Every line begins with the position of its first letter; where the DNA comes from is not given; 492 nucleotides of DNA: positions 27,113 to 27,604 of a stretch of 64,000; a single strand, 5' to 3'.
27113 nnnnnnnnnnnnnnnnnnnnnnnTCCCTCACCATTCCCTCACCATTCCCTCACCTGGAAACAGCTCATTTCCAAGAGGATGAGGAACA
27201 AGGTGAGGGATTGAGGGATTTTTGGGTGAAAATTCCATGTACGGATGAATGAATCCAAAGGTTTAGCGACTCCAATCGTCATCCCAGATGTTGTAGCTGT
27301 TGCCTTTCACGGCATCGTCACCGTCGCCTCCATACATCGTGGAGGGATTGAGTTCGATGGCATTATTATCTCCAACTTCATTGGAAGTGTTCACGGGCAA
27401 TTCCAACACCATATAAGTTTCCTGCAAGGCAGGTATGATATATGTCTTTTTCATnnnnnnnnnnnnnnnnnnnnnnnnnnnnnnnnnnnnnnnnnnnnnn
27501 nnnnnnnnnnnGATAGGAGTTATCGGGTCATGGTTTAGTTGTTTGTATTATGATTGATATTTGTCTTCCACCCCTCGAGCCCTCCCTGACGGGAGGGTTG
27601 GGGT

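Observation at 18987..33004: Three giant T9SS cargo genes in tandem, each followed by a paralogous Trp/acidic mini-ORF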

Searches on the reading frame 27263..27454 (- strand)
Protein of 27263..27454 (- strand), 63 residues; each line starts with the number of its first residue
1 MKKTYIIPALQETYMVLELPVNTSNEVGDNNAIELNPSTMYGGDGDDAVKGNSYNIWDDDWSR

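Call 7: search_protein_families(library=pfam, proteins=[window:27263-27454:-], max_evalue=0.01)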
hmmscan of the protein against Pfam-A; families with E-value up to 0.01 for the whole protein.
window:27263-27454:- (63 aa): 0 families

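Call 8: search_protein_families(library=ncbifam, proteins=[window:27263-27454:-], max_evalue=0.01)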
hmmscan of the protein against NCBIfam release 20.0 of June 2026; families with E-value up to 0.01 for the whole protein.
window:27263-27454:- (63 aa): 0 families

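Call 17: list_cluster_members(proteins=[window:27263-27454:-, window:22605-22769:-, window:18987-19139:-, window:19195-22260:-, window:22771-26691:-, window:27626-33004:-])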
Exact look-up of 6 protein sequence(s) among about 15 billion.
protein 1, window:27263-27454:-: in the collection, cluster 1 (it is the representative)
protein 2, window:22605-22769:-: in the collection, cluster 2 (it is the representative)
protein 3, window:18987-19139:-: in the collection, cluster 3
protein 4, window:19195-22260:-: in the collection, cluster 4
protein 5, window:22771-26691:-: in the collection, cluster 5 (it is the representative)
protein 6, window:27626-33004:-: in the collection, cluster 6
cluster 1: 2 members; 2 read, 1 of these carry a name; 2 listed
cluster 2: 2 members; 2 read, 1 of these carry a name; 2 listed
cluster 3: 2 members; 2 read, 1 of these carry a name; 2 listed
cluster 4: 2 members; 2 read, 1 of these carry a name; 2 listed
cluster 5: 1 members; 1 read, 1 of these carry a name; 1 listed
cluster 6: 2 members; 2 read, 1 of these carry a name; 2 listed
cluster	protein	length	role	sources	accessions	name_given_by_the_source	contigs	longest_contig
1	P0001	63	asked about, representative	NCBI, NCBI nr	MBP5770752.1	MAG: hypothetical protein J6W75_05260 [Bacteroidaceae bacterium] | hypothetical protein [Bacteroidaceae bacterium]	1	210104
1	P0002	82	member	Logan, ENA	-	-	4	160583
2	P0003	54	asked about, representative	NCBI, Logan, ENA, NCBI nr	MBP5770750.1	MAG: hypothetical protein J6W75_05250 [Bacteroidaceae bacterium] | hypothetical protein [Bacteroidaceae bacterium]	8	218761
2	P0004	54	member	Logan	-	-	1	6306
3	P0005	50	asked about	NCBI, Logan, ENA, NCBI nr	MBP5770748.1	MAG: hypothetical protein J6W75_05240 [Bacteroidaceae bacterium] | hypothetical protein [Bacteroidaceae bacterium]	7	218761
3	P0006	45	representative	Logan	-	-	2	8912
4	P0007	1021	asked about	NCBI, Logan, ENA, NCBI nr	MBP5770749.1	MAG: hypothetical protein J6W75_05245 [Bacteroidaceae bacterium] | hypothetical protein [Bacteroidaceae bacterium]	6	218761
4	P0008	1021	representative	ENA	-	-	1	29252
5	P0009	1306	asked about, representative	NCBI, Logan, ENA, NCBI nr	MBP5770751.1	MAG: Ig-like domain-containing protein [Bacteroidaceae bacterium] | Ig-like domain-containing protein [Bacteroidaceae bacterium]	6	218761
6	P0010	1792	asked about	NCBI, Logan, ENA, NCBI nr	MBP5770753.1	MAG: hypothetical protein J6W75_05265 [Bacteroidaceae bacterium] | hypothetical protein [Bacteroidaceae bacterium]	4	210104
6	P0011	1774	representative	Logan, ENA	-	-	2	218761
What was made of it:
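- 27263..27454 (-): Mini-ORF P1, 63 aa, of the '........' subtype. NCBI accession MBP5770752.1 (call 17).
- Checked: NCBI annotates all three as hypothetical proteins of a Bacteroidaceae MAG (call 17).
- Gene callers and NCBI call them CDS (call 17).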

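Call 18: find_homologous_proteins(query=A1, max_evalue=10)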
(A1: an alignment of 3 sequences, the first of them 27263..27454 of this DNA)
Query A1 (3 sequences) (63 aa, profile of the alignment): 24 proteins with E <= 10 among 28 candidates.
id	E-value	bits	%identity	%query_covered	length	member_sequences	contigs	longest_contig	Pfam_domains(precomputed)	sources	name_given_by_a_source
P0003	1.0e-26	111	73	17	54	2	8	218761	-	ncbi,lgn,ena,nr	ncbi:MAG: hypothetical protein J6W75_05250 [Bacteroidaceae bacterium]|nr:hypothetical protein [Bacte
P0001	3.8e-18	83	100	100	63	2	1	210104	-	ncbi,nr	ncbi:MAG: hypothetical protein J6W75_05260 [Bacteroidaceae bacterium]|nr:hypothetical protein [Bacte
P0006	1.8e-17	81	24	60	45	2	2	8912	-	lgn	-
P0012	2.7e-11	61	34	95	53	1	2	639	-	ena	-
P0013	3.6e-11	61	41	52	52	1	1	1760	-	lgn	-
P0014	2.5e-10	58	37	70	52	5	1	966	-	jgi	-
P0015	4.6e-10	57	41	52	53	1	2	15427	-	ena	-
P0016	6.9e-10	57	37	70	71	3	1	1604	-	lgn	-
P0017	1.8e-8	52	28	95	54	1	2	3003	-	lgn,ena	-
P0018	5.1e-8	51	73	17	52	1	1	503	-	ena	-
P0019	7.4e-8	50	36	52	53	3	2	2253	-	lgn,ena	-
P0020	8.3e-8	50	36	52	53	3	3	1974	-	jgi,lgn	-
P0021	1.2e-7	49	41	52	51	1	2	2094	-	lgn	-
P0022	1.8e-7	49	100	78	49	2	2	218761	-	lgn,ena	-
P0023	1.9e-7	49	37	90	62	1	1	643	-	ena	-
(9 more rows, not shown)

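Call 23: find_encoding_contigs(protein=P0015, flank=8000, max_places=4)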
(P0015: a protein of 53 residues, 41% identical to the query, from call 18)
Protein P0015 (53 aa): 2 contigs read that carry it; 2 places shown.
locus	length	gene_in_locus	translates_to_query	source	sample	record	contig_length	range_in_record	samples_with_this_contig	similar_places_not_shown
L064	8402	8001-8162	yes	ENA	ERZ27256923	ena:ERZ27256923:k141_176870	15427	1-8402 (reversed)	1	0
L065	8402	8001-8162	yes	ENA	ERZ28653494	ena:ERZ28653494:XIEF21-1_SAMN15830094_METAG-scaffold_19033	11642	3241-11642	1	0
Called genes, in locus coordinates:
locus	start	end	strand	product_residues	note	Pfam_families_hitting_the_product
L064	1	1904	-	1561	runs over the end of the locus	PF22633:F5_F8_type_C_2 (faint), PF00754:F5_F8_type_C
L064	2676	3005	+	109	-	PF01909:NTP_transf_2, PF18765:Polbeta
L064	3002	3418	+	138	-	PF05168:HEPN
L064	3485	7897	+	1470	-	PF00754:F5_F8_type_C, PF13385:Laminin_G_3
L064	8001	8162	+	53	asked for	-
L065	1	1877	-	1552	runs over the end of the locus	PF22633:F5_F8_type_C_2 (faint), PF00754:F5_F8_type_C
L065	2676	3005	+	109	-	PF01909:NTP_transf_2, PF18765:Polbeta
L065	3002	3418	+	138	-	PF05168:HEPN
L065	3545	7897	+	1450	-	PF00754:F5_F8_type_C (weak), PF13385:Laminin_G_3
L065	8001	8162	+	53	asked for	-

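Call 70: search_protein_families(library=padloc, proteins=[window:27263-27454:-], max_evalue=0.1)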
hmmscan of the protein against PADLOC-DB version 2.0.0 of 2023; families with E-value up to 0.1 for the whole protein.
window:27263-27454:- (63 aa): 0 families
